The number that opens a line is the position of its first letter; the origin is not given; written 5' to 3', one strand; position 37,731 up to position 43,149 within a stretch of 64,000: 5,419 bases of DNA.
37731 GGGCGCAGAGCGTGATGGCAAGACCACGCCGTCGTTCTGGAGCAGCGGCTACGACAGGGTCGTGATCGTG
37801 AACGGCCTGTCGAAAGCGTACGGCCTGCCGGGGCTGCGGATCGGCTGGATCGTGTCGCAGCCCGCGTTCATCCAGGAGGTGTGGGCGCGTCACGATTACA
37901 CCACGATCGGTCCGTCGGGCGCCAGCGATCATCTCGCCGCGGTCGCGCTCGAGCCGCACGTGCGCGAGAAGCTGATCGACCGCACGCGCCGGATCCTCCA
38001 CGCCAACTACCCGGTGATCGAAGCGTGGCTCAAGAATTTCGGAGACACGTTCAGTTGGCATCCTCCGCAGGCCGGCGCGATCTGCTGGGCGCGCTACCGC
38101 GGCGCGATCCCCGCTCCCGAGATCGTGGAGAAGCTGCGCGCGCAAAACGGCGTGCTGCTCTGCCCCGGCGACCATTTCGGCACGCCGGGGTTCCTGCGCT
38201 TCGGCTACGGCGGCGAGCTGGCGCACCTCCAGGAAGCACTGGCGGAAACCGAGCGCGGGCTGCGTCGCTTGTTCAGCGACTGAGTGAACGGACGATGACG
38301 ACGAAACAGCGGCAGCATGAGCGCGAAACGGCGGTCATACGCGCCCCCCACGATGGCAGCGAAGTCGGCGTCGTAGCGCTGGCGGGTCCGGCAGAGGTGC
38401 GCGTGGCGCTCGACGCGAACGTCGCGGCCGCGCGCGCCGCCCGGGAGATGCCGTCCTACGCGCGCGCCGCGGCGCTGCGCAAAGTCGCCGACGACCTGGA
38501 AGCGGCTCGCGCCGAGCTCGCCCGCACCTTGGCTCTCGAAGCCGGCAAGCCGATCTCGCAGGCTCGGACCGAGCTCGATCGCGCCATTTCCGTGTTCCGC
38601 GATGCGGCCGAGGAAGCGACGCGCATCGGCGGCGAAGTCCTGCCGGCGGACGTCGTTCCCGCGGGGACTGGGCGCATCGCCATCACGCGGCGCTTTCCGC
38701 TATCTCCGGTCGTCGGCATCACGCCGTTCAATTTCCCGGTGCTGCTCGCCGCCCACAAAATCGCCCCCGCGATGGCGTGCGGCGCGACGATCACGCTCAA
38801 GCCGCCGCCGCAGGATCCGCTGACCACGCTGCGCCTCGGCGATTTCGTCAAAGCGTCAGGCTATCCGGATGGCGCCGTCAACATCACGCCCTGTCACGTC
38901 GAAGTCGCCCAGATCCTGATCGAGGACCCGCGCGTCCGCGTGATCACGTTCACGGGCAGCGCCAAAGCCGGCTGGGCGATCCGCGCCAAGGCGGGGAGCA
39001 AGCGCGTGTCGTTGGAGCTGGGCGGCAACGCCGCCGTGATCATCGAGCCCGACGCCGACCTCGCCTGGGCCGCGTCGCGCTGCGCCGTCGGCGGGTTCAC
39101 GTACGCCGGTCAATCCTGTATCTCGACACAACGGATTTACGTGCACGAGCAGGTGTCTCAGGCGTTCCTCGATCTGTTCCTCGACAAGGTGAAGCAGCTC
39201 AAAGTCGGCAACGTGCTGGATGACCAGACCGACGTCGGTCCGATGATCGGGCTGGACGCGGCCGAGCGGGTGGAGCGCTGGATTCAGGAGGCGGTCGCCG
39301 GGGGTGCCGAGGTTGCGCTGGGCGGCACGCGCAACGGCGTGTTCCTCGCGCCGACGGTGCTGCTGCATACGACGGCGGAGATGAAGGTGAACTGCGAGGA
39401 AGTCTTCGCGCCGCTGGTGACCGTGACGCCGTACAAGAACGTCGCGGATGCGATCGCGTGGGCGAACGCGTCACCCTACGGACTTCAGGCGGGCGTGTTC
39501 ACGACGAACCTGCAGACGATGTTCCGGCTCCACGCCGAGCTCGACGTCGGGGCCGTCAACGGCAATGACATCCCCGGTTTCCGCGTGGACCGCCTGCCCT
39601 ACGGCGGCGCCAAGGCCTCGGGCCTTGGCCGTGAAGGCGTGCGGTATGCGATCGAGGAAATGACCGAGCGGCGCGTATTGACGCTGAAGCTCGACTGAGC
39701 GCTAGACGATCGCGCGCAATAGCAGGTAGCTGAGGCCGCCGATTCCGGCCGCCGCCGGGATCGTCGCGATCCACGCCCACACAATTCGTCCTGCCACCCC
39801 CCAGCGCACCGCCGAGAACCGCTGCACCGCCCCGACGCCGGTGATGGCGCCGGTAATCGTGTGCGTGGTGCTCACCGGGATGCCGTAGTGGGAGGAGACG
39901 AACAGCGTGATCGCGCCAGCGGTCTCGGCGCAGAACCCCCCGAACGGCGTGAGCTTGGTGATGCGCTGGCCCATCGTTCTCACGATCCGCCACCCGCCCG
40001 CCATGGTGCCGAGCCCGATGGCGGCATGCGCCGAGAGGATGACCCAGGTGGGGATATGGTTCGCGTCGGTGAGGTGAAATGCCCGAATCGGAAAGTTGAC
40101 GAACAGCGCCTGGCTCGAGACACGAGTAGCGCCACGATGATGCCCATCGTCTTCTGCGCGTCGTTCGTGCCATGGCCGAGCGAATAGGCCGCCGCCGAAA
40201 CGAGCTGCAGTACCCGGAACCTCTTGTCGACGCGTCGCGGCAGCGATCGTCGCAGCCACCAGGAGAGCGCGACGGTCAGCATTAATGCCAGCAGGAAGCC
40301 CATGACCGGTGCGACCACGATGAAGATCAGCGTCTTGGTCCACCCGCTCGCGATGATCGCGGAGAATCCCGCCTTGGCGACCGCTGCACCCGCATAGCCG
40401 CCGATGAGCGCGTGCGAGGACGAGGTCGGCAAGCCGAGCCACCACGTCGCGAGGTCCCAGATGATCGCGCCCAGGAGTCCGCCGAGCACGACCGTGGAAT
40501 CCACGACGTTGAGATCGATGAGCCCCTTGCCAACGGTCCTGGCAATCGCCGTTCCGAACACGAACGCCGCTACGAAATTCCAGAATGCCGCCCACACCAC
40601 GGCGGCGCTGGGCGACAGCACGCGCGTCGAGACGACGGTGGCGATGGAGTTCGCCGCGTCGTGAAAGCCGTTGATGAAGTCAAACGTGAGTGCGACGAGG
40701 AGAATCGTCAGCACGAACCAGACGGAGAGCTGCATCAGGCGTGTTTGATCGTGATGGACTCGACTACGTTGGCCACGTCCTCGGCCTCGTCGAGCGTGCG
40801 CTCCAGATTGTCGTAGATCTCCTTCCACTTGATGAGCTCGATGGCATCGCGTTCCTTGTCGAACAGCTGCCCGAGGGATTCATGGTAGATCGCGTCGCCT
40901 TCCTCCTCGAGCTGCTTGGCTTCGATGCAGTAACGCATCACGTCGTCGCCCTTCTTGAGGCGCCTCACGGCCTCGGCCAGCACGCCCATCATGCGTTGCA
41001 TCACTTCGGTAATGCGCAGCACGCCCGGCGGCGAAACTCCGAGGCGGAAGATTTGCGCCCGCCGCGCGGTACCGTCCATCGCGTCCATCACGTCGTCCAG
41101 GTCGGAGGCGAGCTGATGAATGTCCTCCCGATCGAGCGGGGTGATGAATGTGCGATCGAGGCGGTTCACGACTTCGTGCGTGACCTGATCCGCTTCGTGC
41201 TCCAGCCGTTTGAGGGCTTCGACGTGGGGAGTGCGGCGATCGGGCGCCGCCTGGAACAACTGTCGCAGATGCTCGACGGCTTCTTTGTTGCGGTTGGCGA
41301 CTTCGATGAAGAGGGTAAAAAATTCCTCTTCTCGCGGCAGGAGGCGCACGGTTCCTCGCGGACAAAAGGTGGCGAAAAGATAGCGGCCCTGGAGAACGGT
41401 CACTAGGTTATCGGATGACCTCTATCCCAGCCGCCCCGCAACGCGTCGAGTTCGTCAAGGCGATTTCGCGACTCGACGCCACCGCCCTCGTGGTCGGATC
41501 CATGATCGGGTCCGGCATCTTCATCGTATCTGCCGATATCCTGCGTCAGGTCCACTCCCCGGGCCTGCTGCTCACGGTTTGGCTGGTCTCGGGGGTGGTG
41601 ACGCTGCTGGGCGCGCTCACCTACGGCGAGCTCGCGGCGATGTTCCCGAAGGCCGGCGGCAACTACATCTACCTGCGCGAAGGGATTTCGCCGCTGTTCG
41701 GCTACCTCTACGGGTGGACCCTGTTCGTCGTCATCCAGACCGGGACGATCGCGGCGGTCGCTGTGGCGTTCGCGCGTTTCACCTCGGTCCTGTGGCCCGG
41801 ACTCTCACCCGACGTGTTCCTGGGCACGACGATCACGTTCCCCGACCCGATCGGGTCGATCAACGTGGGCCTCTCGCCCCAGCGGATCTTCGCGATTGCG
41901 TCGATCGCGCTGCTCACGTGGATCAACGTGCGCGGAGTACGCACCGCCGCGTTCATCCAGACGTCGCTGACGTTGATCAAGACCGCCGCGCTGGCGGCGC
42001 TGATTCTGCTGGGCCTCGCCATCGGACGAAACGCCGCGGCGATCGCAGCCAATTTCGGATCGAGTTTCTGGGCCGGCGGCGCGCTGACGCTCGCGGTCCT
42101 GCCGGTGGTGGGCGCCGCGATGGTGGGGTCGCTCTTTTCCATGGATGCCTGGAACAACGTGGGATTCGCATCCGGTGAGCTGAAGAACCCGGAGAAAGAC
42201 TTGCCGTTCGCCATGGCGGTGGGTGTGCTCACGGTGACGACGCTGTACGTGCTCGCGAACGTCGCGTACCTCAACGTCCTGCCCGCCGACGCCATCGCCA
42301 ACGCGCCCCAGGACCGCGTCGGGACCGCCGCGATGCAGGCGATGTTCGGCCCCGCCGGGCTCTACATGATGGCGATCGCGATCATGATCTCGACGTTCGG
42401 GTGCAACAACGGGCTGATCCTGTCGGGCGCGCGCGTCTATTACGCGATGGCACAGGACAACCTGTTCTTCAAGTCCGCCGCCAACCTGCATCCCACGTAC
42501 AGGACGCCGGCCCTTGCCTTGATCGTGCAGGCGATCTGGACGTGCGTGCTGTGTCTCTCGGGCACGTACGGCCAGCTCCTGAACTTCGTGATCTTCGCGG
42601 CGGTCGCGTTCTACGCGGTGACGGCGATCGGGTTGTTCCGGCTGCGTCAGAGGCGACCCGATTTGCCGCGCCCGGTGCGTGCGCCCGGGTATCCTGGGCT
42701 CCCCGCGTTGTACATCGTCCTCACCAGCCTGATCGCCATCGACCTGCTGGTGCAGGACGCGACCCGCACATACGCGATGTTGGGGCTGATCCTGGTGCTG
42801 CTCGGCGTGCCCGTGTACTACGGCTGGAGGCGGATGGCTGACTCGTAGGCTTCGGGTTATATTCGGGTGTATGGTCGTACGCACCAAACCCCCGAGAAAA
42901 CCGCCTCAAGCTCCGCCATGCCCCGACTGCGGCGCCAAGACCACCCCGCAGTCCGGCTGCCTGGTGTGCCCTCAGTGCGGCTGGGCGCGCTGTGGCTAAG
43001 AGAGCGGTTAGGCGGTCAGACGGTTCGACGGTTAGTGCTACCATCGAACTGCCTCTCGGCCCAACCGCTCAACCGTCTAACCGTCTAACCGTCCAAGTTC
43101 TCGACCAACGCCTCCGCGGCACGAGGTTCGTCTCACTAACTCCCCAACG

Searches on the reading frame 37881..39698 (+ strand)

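Call 9: search_protein_families(library=pfam, proteins=[window:37881-39698:+])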
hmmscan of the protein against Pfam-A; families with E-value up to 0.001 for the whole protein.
window:37881-39698:+ (605 aa): 1 family
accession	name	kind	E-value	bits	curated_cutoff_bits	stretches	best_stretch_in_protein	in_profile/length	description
PF00171.27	Aldedh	-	1.2e-137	459.7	23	1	149-598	7-459/461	Aldehyde dehydrogenase family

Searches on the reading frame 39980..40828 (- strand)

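Call 9: search_protein_families(library=pfam, proteins=[window:39980-40828:-])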
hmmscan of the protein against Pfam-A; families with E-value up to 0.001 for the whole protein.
window:39980-40828:- (282 aa): 1 family
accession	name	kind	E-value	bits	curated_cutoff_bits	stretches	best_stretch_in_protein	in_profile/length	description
PF01384.25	PHO4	-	1.4e-48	166.1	33.7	1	53-237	1-234/350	Phosphate transporter family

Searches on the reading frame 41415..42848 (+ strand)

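Call 12: search_protein_families(library=pfam, proteins=[window:41415-42848:+])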
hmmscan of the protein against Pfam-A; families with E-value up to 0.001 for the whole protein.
window:41415-42848:+ (477 aa): 2 families
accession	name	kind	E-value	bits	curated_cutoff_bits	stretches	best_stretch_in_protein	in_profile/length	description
PF13520.12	AA_permease_2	-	2e-59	202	27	1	17-442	1-401/427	Amino acid permease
PF00324.27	AA_permease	-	5.2e-39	134.7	24.6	1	25-460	5-449/470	Amino acid permease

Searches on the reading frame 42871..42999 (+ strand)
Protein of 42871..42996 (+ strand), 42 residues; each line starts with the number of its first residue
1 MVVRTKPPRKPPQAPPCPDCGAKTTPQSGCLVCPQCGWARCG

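Call 12: search_protein_families(library=pfam, proteins=[window:42872-42999:+])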
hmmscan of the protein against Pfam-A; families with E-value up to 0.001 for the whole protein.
window:42872-42999:+ (42 aa): 0 families

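Call 35: search_protein_families(library=ncbifam, proteins=[window:42872-42999:+])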
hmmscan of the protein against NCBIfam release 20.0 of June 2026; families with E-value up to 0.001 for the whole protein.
window:42872-42999:+ (42 aa): 0 families

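Call 55: search_protein_families(library=pfam, proteins=[window:42871-42996:+], max_evalue=1)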
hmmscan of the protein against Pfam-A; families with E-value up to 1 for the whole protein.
window:42871-42996:+ (42 aa): 8 families
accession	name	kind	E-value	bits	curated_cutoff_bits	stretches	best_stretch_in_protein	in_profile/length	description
PF23455.1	DUF7129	-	0.011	15.9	30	1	17-37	14-34/45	Domain of unknown function (DUF7129)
PF09297.16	Zn_ribbon_NUD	-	0.012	15.8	24.8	1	17-37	6-28/32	NADH pyrophosphatase zinc ribbon domain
PF08271.17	Zn_Ribbon_TF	-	0.012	15.5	29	1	17-37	3-26/43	TFIIB zinc-binding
PF08274.17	Zn_Ribbon_YjdM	-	0.016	15.6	30.8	1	14-37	2-26/30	PhnA Zinc-Ribbon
PF01783.29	Ribosomal_L32p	-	0.03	14.9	21.3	1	5-38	17-47/56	Ribosomal L32p protein family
PF08792.16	A2L_zn_ribbon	-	0.29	11.3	22.9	0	29-37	20-28/33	A2L zinc ribbon domain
PF13248.11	Zn_ribbon_3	-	0.58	10.2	27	1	13-23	15-25/26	zinc-ribbon domain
PF11781.13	Zn_ribbon_RRN7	-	0.79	9.9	27.1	1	14-23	4-13/32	Zinc-finger of RNA-polymerase I-specific TFIIB, Rrn7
